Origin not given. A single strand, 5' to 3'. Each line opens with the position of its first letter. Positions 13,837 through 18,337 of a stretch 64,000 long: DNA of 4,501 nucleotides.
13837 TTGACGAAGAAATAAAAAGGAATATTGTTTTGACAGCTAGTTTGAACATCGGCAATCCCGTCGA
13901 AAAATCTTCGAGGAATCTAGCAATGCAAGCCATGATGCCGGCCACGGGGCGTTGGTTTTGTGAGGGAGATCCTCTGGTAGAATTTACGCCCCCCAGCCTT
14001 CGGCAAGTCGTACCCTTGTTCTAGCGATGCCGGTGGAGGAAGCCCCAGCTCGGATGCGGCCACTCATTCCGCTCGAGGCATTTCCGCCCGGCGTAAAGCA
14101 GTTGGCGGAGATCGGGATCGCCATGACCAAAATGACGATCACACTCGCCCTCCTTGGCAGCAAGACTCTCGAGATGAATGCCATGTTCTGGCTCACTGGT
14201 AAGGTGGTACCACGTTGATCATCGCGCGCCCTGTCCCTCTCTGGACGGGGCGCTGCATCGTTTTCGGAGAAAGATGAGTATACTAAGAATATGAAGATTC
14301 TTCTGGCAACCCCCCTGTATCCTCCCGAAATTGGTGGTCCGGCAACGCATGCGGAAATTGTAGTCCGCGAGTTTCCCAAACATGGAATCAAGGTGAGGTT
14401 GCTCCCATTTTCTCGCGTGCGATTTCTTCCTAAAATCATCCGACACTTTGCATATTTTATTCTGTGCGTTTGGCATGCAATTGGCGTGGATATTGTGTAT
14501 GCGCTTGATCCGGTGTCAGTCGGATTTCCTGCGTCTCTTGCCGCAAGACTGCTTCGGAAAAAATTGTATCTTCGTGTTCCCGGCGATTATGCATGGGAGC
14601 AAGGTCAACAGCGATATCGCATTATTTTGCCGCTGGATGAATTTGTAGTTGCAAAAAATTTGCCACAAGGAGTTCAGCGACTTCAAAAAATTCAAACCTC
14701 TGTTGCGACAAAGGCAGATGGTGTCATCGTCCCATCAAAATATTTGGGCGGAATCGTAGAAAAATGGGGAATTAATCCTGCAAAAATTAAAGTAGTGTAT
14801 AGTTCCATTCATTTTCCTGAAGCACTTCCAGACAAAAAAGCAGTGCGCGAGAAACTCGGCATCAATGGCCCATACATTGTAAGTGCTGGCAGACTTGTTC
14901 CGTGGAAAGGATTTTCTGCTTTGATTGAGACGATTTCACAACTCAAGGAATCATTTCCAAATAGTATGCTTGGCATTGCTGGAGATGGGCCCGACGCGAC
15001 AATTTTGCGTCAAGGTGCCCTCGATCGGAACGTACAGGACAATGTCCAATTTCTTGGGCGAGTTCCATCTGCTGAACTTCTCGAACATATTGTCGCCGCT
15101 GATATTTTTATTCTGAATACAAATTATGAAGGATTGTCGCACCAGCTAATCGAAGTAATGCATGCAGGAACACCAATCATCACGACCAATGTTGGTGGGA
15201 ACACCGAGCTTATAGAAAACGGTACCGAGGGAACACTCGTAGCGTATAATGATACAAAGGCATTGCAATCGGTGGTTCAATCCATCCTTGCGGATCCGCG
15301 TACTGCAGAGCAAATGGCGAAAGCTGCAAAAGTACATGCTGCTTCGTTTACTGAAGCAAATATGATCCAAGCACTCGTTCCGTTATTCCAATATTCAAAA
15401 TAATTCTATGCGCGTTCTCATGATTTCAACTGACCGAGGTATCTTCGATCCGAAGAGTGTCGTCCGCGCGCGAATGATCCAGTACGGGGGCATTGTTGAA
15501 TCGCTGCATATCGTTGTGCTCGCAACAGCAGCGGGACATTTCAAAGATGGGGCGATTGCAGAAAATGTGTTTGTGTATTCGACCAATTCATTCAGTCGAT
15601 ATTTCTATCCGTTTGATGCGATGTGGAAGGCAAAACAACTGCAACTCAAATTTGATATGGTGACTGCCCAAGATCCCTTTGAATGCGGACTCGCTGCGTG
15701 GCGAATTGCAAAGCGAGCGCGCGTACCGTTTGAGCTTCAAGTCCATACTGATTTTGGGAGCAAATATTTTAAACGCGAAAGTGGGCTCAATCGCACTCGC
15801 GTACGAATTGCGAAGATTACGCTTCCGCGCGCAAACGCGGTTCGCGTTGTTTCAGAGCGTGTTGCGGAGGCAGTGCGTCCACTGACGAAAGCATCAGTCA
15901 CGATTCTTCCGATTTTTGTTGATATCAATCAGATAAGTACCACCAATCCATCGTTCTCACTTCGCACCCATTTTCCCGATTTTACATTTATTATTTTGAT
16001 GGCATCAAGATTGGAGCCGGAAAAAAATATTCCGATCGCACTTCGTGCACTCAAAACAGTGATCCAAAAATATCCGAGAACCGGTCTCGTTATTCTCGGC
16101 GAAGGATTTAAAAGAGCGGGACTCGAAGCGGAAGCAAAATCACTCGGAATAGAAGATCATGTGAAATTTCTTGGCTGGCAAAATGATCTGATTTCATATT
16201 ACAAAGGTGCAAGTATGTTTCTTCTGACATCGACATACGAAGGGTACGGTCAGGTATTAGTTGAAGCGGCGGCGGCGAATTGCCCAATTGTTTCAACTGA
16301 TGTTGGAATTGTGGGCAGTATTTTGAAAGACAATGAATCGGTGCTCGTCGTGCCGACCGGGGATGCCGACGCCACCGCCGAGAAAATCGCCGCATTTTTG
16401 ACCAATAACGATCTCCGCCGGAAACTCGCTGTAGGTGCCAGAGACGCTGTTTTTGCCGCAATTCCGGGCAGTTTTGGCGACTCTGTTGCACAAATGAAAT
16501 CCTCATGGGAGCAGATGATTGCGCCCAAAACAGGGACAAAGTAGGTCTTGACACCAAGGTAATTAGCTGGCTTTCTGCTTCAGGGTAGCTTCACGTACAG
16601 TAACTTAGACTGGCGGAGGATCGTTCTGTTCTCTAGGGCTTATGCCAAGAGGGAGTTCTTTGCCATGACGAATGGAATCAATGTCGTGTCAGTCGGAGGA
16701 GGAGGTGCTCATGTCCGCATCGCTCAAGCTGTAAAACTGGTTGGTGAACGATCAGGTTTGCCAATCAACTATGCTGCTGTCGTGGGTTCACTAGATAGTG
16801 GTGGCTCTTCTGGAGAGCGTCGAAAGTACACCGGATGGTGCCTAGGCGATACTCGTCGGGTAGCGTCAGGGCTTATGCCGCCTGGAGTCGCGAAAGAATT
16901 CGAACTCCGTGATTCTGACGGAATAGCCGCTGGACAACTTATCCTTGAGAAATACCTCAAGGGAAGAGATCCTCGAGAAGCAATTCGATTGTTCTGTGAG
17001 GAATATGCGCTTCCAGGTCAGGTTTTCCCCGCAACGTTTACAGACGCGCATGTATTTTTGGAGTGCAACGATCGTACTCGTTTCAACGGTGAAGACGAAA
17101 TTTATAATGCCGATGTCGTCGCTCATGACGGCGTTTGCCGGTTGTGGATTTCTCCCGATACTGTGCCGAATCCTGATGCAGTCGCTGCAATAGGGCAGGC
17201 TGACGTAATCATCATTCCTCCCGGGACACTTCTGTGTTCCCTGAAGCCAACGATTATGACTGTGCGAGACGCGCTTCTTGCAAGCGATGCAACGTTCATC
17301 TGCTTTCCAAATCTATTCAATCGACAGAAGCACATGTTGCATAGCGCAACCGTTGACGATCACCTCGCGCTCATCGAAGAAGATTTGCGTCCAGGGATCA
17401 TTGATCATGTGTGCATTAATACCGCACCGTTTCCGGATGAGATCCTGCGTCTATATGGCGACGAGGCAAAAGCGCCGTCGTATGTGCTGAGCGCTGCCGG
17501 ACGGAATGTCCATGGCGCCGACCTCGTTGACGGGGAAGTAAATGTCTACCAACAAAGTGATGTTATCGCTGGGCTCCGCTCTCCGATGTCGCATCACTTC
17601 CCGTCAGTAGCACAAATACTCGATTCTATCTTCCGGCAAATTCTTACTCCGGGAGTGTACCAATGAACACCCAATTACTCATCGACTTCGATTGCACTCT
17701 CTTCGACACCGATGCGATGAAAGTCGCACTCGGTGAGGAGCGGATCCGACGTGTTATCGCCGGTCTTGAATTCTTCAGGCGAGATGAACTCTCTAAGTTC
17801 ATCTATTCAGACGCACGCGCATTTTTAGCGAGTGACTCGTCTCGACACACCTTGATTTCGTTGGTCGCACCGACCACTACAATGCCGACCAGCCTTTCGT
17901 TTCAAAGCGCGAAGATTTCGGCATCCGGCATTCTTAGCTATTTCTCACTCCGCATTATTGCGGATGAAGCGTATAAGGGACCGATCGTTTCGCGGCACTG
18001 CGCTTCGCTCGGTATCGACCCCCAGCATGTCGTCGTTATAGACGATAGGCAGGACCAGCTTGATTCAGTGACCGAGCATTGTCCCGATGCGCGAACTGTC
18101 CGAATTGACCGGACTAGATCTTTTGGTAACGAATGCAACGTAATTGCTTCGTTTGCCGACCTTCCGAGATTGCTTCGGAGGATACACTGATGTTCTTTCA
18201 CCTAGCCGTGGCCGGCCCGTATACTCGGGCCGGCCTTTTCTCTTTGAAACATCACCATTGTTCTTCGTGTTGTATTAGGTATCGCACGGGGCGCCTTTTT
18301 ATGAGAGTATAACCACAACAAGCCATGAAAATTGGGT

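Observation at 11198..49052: About 38-kb surface-glycan biosynthesis island with paired AsnB-type amidotransferases and paired compact UDP-sugar dehydrogenases (uronamide sugar signature)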

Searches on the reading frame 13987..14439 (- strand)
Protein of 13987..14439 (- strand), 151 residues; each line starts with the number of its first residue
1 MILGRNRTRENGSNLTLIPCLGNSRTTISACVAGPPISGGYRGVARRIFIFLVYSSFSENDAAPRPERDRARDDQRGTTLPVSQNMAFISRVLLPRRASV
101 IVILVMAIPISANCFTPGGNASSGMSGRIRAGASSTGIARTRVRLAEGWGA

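Call 6: search_protein_families(library=pfam, proteins=[window:13987-14439:-])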
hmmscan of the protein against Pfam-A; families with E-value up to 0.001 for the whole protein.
window:13987-14439:- (151 aa): 0 families

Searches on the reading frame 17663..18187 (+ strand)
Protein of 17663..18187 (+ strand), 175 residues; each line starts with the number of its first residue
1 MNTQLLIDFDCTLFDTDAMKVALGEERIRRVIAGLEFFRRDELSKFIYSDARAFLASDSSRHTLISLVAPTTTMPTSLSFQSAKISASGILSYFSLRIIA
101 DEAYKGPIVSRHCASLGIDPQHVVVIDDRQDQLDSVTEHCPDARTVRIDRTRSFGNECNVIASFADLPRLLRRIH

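Call 3: search_protein_families(library=pfam, proteins=[window:17663-18187:+])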
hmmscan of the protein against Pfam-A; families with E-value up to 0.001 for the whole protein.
window:17663-18187:+ (175 aa): 0 families

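Call 7: search_protein_families(library=ncbifam, proteins=[window:17663-18187:+], max_evalue=0.01)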
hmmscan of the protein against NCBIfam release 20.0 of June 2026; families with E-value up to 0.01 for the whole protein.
window:17663-18187:+ (175 aa): 1 family
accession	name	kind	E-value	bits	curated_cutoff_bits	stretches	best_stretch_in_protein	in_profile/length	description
TIGR02253.1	CTE7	subfamily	0.0068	16.2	169.75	0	79-154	122-200/221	TIGR02253 family HAD-type hydrolase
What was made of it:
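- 17663..18190 (+): 175-aa protein, only faint HAD-hydrolase similarity. NCBIfam HAD TIGR02253 E 0.007 (call 7).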

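Call 59: search_protein_families(library=pfam, proteins=[window:17663-18187:+], max_evalue=1)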
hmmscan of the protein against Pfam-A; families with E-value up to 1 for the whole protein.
window:17663-18187:+ (175 aa): 1 family
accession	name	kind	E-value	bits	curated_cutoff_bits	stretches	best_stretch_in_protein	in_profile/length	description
PF11019.14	DUF2608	-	0.0013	18.8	22.6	1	79-143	137-201/244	Protein of unknown function (DUF2608)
